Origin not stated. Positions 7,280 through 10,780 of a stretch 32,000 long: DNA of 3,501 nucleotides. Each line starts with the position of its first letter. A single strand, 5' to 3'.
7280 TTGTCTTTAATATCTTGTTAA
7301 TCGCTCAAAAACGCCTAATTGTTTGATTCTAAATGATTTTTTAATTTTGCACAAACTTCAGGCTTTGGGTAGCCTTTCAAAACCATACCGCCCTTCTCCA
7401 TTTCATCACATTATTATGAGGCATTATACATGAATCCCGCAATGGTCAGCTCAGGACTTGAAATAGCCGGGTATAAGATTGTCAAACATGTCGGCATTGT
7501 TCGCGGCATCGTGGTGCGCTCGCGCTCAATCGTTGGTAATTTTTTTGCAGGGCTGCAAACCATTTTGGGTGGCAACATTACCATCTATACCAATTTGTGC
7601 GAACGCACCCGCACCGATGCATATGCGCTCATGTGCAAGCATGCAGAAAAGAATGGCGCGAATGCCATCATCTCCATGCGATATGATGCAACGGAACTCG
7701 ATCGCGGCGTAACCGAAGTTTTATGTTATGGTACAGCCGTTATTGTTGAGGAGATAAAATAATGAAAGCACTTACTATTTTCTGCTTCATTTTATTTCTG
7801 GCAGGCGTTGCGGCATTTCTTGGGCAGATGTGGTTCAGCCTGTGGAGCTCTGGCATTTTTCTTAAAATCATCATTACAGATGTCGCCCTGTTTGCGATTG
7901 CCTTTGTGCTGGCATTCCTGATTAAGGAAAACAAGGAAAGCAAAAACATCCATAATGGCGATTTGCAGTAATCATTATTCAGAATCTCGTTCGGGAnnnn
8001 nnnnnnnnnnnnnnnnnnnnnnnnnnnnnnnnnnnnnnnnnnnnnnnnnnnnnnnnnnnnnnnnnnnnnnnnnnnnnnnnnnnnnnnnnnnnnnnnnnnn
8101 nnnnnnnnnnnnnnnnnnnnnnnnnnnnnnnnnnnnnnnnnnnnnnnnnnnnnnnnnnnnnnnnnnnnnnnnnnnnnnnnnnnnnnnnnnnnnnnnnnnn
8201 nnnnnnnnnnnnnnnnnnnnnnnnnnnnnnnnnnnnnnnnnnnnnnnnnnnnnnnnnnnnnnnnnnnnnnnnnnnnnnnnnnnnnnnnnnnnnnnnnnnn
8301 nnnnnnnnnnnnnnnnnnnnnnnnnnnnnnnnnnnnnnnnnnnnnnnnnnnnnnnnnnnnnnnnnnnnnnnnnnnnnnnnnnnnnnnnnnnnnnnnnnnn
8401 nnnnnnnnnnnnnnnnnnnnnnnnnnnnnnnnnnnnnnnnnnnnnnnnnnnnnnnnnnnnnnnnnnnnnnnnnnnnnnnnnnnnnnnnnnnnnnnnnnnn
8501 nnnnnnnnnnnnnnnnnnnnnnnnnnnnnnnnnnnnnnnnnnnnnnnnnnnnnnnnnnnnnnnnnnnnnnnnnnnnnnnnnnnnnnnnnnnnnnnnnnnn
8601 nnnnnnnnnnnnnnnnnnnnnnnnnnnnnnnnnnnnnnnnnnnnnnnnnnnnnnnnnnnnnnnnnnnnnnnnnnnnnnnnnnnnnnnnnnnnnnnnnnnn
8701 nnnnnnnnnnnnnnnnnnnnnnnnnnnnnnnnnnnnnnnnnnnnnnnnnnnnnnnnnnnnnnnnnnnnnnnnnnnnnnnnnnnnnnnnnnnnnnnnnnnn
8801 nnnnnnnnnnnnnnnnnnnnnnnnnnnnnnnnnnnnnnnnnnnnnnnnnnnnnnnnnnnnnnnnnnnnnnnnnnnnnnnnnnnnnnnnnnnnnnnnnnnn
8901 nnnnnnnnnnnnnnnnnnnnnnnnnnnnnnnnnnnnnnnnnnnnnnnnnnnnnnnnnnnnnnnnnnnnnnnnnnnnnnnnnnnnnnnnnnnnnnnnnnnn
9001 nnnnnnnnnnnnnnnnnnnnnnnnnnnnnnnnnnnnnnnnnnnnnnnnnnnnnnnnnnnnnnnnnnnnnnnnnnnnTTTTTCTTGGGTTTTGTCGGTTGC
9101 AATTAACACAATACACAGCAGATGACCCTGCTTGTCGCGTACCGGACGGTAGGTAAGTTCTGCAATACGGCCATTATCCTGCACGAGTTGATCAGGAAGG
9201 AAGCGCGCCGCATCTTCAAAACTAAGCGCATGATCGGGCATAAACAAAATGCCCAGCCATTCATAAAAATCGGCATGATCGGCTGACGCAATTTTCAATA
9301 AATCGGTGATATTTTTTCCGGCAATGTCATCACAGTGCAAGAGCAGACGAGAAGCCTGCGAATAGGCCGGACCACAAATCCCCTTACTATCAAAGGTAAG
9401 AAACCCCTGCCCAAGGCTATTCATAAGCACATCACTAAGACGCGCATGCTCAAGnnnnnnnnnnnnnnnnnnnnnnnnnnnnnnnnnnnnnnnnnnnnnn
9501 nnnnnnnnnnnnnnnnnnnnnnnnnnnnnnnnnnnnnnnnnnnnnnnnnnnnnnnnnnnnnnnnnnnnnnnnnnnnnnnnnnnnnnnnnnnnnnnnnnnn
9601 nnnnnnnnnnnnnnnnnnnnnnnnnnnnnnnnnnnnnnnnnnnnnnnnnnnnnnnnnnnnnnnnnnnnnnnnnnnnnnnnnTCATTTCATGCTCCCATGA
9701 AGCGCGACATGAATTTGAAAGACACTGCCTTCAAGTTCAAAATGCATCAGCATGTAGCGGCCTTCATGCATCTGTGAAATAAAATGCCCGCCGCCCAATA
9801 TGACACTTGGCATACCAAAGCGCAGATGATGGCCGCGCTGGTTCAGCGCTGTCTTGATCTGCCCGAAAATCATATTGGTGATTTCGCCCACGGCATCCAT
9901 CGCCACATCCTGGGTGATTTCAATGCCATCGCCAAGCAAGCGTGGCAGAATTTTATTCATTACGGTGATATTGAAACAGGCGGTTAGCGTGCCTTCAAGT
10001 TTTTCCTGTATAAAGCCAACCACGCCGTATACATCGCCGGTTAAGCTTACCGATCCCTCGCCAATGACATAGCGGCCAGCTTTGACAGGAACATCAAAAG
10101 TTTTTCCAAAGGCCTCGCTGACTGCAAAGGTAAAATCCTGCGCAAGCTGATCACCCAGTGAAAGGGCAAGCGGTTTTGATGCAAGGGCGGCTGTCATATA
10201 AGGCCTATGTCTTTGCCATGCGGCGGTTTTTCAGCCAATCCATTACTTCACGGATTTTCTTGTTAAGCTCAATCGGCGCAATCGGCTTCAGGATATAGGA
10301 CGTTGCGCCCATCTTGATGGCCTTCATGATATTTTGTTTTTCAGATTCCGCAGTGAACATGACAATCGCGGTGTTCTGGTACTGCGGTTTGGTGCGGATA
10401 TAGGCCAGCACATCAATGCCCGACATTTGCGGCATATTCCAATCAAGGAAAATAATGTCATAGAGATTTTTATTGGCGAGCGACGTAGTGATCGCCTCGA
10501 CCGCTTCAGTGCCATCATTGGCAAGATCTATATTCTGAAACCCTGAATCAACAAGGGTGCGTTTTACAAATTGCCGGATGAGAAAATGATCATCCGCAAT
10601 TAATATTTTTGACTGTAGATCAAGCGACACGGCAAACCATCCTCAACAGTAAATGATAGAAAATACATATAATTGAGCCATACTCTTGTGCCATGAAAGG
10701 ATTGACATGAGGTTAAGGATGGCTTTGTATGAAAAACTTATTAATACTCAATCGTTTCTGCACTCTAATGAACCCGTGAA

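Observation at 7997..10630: Three-gene CheY / CheX / PAS-HPt-CheA-type kinase cassette with no MCP or CheW, embedded in the ribosomal cluster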

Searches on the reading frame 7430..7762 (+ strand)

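Call 3: search_protein_families(library=pfam, proteins=[window:7430-7762:+], max_evalue=0.1)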
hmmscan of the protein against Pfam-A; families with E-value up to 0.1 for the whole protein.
window:7430-7762:+ (110 aa): 2 families
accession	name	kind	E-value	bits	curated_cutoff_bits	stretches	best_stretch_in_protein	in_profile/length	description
PF01906.23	YbjQ_1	-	4.8e-29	101.5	23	1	6-106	3-103/103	Putative heavy-metal-binding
PF23025.1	YbjQ_2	-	0.017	15.9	29.1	1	65-106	61-101/103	C2 domain-containing protein 5, YbjQ-like domain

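Call 4: search_protein_families(library=ncbifam, proteins=[window:7430-7762:+], max_evalue=0.1)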
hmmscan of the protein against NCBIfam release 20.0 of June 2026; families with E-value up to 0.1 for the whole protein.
window:7430-7762:+ (110 aa): 5 families
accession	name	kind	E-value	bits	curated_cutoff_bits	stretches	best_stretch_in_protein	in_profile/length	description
NF002989.0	PRK03732.1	equivalog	1.5e-21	76.7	181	1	4-108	8-112/114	hypothetical protein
NF002224.0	PRK01119.1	equivalog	1.7e-11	44.1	169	1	6-108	3-107/110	putative heavy metal-binding protein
NF002776.0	PRK02877.1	equivalog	3.4e-11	43.2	160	1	6-107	3-106/107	hypothetical protein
NF009496.0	PRK12856.1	subfamily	1.5e-09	38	177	1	6-105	3-102/103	hypothetical protein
NF009495.0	PRK12855.1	subfamily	3e-08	33.8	180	1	7-105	4-102/103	hypothetical protein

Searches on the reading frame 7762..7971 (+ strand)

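Call 3: search_protein_families(library=pfam, proteins=[window:7762-7971:+], max_evalue=0.1)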
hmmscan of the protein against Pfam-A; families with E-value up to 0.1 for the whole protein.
window:7762-7971:+ (69 aa): 1 family
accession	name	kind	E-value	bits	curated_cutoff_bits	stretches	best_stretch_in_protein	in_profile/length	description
PF20134.4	DUF6524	-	0.053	13.7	27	1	3-47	38-82/131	Family of unknown function (DUF6524)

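Call 4: search_protein_families(library=ncbifam, proteins=[window:7762-7971:+], max_evalue=0.1)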
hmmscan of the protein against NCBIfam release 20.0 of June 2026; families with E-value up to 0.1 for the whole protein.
window:7762-7971:+ (69 aa): 2 families
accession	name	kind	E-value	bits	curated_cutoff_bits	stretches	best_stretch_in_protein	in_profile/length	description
NF003425.0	PRK04897.1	equivalog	0.02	14.1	355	1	4-65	15-76/298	zinc metalloprotease HtpX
NF046000.1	MAG1210_fam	subfamily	0.051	12.2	275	1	2-64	63-128/550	MAG1210 family protein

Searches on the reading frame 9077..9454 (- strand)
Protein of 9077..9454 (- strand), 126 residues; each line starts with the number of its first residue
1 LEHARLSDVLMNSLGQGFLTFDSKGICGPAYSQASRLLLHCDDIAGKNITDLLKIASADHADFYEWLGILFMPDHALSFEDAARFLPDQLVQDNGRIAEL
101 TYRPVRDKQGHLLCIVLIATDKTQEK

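Call 76: search_solved_structures(query=A4, max_evalue=1, show_alignments=1)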
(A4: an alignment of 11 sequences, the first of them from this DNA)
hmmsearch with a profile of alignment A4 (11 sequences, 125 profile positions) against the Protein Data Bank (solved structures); distinct sequences matched with E-value up to 1: 10.
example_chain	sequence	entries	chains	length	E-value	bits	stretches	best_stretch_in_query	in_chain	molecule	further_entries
8hg9_A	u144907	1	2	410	0.0013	21.6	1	44-80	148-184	cytochrome P450 steroid hydroxylase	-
7q9e_A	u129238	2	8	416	0.033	17.1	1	47-73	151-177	Cytochrome P450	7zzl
9vgm_A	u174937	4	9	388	0.14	15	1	47-71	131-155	Cytochrome P450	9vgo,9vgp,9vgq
9vgn_A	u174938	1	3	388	0.17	14.8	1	47-71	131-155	Cytochrome P450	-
4lrx_C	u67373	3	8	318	0.55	13.1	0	8-108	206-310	PTS-dependent dihydroxyacetone kinase operon regulatory protein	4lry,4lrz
6wej_A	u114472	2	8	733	0.71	12.7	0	31-99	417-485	Cyclic nucleotide-gated cation channel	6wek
5h3o_A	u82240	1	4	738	0.71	12.7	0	31-99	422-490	Cyclic nucleotide-gated cation channel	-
7n15_A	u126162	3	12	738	0.74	12.7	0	31-99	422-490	Cyclic nucleotide-gated cation channel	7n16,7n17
7wex_A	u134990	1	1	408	0.79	12.6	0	47-75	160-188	Cytochrome P450 hydroxylase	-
6wel_A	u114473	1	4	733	0.88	12.4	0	32-99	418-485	Cyclic nucleotide-gated cation channel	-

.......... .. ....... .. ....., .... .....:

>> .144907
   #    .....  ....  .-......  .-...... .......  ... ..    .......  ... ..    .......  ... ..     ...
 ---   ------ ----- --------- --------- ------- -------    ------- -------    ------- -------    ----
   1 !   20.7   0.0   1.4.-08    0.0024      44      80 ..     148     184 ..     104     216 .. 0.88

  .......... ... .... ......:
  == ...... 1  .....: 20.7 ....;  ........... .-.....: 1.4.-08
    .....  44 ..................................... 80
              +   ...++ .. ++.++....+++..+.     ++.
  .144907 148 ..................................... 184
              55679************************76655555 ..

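Call 84: predict_structure(alignment_id=A4)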
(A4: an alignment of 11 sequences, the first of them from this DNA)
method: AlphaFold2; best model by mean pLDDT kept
length: 126 residues; sequences in the alignment: 11
mean_pLDDT: 83.9   pTM: 0.77
mean pLDDT of the five models: 83.9, 83.7, 81.9, 81.3, 74.6
residues with pLDDT >= 90: 67; 70-90: 41; 50-70: 5; < 50: 13
segments of 3 or more residues with pLDDT < 50: 1-12
pLDDT, mean of each block of 10 residues (from residue 1): 47 73 92 81 90 93 94 86 92 86 92 92 65
secondary structure, 60 per line:
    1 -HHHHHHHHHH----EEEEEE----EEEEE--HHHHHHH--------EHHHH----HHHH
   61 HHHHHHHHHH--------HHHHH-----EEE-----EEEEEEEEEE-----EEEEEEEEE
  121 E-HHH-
elements in order: H2-11 E16-21 E26-30 H33-39 H49-52 H57-70 H79-83 E89-91 E97-106 E112-121

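Call 86: fold_search(model_id=the predicted structure, library=pdb)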
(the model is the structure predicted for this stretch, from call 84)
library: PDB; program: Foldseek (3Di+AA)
matches with E <= 10: 675; with E <= 0.001: 21
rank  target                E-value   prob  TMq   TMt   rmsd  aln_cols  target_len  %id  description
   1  8bjp_AAA              1.7e-05  1.00  0.56  0.64   4.0       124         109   15  The N288D mutant cytoplasmic PAS domain of Geobacillus thermodenitrificans histidine kinase CitA (released 2023-11-15)
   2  8bjp_BBB              2.1e-05  1.00  0.59  0.66   3.7       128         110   16  The N288D mutant cytoplasmic PAS domain of Geobacillus thermodenitrificans histidine kinase CitA (released 2023-11-15)
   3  4mn5_B                4.4e-05  1.00  0.56  0.68   5.0       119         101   15  Crystal structure of PAS domain of S. aureus YycG (released 2014-09-10)
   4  5fq1_A                8.0e-05  1.00  0.57  0.64   3.9       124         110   15  Structure of the cytoplasmic PAS domain of the Geobacillus thermodenitrificans histidine kinase CitA (released 2017-01-11)
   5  9a5d_A                8.5e-05  1.00  0.61  0.15   5.6       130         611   14  Integrative model of WALK-YYCH by crosslinking MS and deep learning (released 2024-09-18)
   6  7duc_A                1.3e-04  1.00  0.56  0.65   5.3       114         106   13  Crystal Structure of cyto WalK (released 2022-01-19)
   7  7duc_B                2.3e-04  1.00  0.56  0.63   5.4       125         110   15  Crystal Structure of cyto WalK (released 2022-01-19)
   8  6ceq_A                3.3e-04  1.00  0.45  0.50   7.4       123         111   18  The Aer2 Receptor from Vibrio cholerae is a Dual PAS-Heme Oxygen Sensor (released 2018-05-16)
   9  10jx_B                3.5e-04  1.00  0.59  0.53   4.8       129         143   14  Crystal structure of heme binding PAS domain from one component transcription factor, FG214 (released 2026-03-25)
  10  4mn6_A                4.2e-04  1.00  0.55  0.69   4.2       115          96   15  Crystal structure of truncated PAS domain from S. aureus YycG (released 2014-09-10)
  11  5iu1_A                4.4e-04  1.00  0.56  0.64   4.0       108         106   14  N-terminal PAS domain homodimer of PpANR MAP3K from Physcomitrella patens. (released 2016-06-01)
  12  5iu1_B                4.4e-04  1.00  0.52  0.57   5.1       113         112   13  N-terminal PAS domain homodimer of PpANR MAP3K from Physcomitrella patens. (released 2016-06-01)
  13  8js5_A                4.4e-04  1.00  0.59  0.33   4.7       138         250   13  Dimeric PAS domains of oxygen sensor FixL with ferric unliganded heme (released 2024-06-26)
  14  9bkv_B                4.4e-04  1.00  0.56  0.12   4.8       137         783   15  DosP R97A bent form (released 2024-11-20)
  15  10jx_A                5.3e-04  1.00  0.62  0.57   4.4       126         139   13  Crystal structure of heme binding PAS domain from one component transcription factor, FG214 (released 2026-03-25)
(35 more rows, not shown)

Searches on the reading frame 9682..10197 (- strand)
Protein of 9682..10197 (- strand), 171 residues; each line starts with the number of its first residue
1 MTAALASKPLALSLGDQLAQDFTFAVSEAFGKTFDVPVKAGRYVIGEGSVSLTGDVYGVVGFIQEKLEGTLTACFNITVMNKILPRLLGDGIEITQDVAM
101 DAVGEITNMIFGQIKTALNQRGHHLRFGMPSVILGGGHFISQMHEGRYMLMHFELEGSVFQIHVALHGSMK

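Call 3: search_protein_families(library=pfam, proteins=[window:9682-10197:-], max_evalue=0.1)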
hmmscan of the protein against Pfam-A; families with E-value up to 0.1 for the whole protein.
window:9682-10197:- (171 aa): 2 families
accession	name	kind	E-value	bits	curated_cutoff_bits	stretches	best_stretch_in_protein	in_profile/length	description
PF13690.11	CheX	-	1.6e-14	54.2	27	1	56-153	1-93/94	Chemotaxis phosphatase CheX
PF04509.17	CheC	-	7.9e-06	26.2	22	1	99-120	2-23/38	CheC-like family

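Call 4: search_protein_families(library=ncbifam, proteins=[window:9682-10197:-], max_evalue=0.1)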
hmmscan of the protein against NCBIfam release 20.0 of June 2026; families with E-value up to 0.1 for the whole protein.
window:9682-10197:- (171 aa): 2 families
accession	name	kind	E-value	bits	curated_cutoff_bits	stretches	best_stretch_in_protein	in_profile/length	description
NF041094.1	CheX_Thtogales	equivalog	1.1e-10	41.6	280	1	50-150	36-134/152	CheY-P phosphatase CheX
NF001747.0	PRK00466.1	equivalog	0.0033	16.3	288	1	17-70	30-83/346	N-acetyl-lysine deacetylase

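Call 33: find_homologous_proteins(query=window:9682-10197:-, max_evalue=0.001)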
Query window:9682-10197:- (171 aa): 184 proteins with E <= 0.001 among 414 candidates; the best 120 are listed.
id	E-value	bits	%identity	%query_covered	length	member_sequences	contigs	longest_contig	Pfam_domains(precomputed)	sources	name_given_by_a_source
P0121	1.4e-106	371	100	100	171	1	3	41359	PF13690.12,PF04509.18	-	-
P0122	1.0e-84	300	81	99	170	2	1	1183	PF13690.12,PF04509.18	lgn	-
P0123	1.7e-83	296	81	98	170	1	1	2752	PF13690.12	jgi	jgi:chemotaxis protein CheX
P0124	9.4e-83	294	80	95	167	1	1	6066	PF13690.12,PF04509.18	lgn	-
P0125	4.6e-82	292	80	95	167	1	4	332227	PF13690.12,PF04509.18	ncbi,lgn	-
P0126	4.0e-79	282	74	98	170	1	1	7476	PF13690.12,PF04509.18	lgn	-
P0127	4.3e-79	282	76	96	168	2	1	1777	PF13690.12,PF04509.18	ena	-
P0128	7.2e-79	281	77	98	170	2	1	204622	PF13690.12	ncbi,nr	ncbi:MAG: chemotaxis protein CheX [Alphaproteobacteria bacterium]|nr:chemotaxis protein CheX [Alphap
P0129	1.1e-78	281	76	94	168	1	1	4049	PF13690.12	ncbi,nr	ncbi:MAG: chemotaxis protein CheX [Alphaproteobacteria bacterium]|nr:chemotaxis protein CheX [Alphap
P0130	1.6e-76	274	73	96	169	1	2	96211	PF13690.12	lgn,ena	-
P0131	2.6e-76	273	74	98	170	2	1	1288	PF13690.12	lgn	-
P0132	3.6e-76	272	75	94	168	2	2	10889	PF13690.12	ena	-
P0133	5.0e-76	272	76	95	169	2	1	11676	PF13690.12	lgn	-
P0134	5.2e-76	272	75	94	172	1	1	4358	PF13690.12,PF04509.18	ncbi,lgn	-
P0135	6.6e-76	272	75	95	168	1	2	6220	PF13690.12,PF04509.18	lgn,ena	-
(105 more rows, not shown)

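Call 77: search_solved_structures(query=window:9682-10197:-, max_evalue=0.01, show_alignments=1)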
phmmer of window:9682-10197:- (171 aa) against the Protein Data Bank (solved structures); distinct sequences matched with E-value up to 0.01: 7.
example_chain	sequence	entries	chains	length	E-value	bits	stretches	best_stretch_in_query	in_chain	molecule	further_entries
3hm4_A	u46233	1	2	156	1.3e-15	60.9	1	13-163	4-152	Chemotaxis protein CheX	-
3iic_A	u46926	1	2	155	4.9e-15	59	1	39-155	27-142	CheC domain protein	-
3h2d_A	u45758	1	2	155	8.1e-15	58.3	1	53-156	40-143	CheC-like superfamily protein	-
3h4y_A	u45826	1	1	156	6.2e-14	55.5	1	16-156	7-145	putative chemotaxis protein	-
6vpw_A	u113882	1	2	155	1e-11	48.2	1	53-156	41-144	Chemotaxis protein CheX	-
1squ_A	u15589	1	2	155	9.1e-05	25.7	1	56-136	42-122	CheX protein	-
1xko_A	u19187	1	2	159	9.3e-05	25.6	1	56-136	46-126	CHEMOTAXIS protein cheX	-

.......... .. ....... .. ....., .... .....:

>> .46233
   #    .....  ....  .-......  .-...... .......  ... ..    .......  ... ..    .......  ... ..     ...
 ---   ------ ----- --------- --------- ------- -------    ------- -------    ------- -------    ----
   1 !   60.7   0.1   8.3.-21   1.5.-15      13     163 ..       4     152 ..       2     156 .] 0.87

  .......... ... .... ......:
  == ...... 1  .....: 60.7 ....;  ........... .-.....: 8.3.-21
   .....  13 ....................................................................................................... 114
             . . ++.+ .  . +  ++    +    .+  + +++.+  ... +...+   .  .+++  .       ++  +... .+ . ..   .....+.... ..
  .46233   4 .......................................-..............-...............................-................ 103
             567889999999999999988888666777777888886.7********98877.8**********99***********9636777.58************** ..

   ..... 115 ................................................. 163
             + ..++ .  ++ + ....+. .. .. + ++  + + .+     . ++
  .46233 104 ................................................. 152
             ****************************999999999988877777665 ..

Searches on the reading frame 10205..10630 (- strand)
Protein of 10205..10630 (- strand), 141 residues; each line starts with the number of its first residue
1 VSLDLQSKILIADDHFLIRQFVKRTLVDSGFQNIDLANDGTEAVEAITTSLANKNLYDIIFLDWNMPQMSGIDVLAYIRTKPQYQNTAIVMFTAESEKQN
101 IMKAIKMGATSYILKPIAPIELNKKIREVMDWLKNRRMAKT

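Call 3: search_protein_families(library=pfam, proteins=[window:10205-10630:-], max_evalue=0.1)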
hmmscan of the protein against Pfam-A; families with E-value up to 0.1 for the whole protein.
window:10205-10630:- (141 aa): 4 families
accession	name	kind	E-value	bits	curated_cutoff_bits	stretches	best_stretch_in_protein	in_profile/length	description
PF00072.30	Response_reg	-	2.1e-28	99.1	30.2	1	9-127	1-111/111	Response regulator receiver domain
PF20274.4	cREC_REC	-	0.0013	19.8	27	1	32-103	13-83/88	Cyclic-phosphate processing Receiver domain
PF06794.17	UPF0270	-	0.026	15.1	25.6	0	17-51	16-46/69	Uncharacterised protein family (UPF0270)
PF20619.3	DUF6804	-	0.083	13.5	27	0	88-132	36-80/91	Family of unknown function (DUF6804)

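Call 4: search_protein_families(library=ncbifam, proteins=[window:10205-10630:-], max_evalue=0.1)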
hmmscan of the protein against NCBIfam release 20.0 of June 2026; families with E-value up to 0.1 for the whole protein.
window:10205-10630:- (141 aa): 104 families (the best 25 are shown)
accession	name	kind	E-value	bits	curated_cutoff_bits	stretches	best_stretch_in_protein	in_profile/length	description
NF007901.0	PRK10610.1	equivalog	5.8e-25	87.9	189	1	6-133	5-127/129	chemotaxis response regulator CheY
TIGR02154.1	PhoB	equivalog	1.6e-22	80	296.2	1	6-135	2-125/226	phosphate regulon transcriptional regulator PhoB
NF007935.0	PRK10651.1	equivalog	9.1e-20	70.8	250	1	6-129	6-123/216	two-component system response regulator NarL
NF007546.0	PRK10161.1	equivalog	2.6e-17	63.1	471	1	7-132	3-122/229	phosphate response regulator transcription factor PhoB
NF007005.1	PRK09468.1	equivalog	2.9e-17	62.9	331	1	6-131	3-120/237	osmolarity response regulator transcription factor OmpR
TIGR01387.1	cztR_silR_copR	subfamily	3.7e-17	62.7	279.2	1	9-130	1-114/218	heavy metal response regulator transcription factor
NF052445.1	RespRegMctR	equivalog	3.9e-17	62.3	300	1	8-130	3-119/205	two-component system response regulator MctR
NF047654.1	DiguCycDgcRLepto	equivalog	4.8e-17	61.8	500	1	6-127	2-117/295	diguanylate cyclase DgcR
NF045944.1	ResRegRpaBCyano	equivalog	9.4e-17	61.2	330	1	10-137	1-119/229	response regulator transcription factor RpaB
NF008469.0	PRK11361.1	equivalog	1.2e-16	60.5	714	1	7-130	5-120/461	acetoacetate metabolism transcriptional regulator AtoC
NF041734.1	resp_reg_RppA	equivalog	1.3e-16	60.7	250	1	8-129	2-117/229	two-component system response regulator RppA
NF001965.0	PRK00742.1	subfamily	1.6e-16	60.5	293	1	7-125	4-117/357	chemotaxis-specific protein-glutamate methyltransferase CheB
NF007708.0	PRK10403.1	equivalog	1.8e-16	60.3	343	1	7-128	7-122/215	nitrate/nitrite response regulator protein NarP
NF047465.1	hybrid_HK_LvrA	exception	3e-16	58.6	1200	1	6-130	467-584/819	hybrid histidine kinase/response regulator LvrA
NF012023.0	PRK15479.1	equivalog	3.4e-16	59.5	337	1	8-130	2-116/224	transcriptional regulator TctD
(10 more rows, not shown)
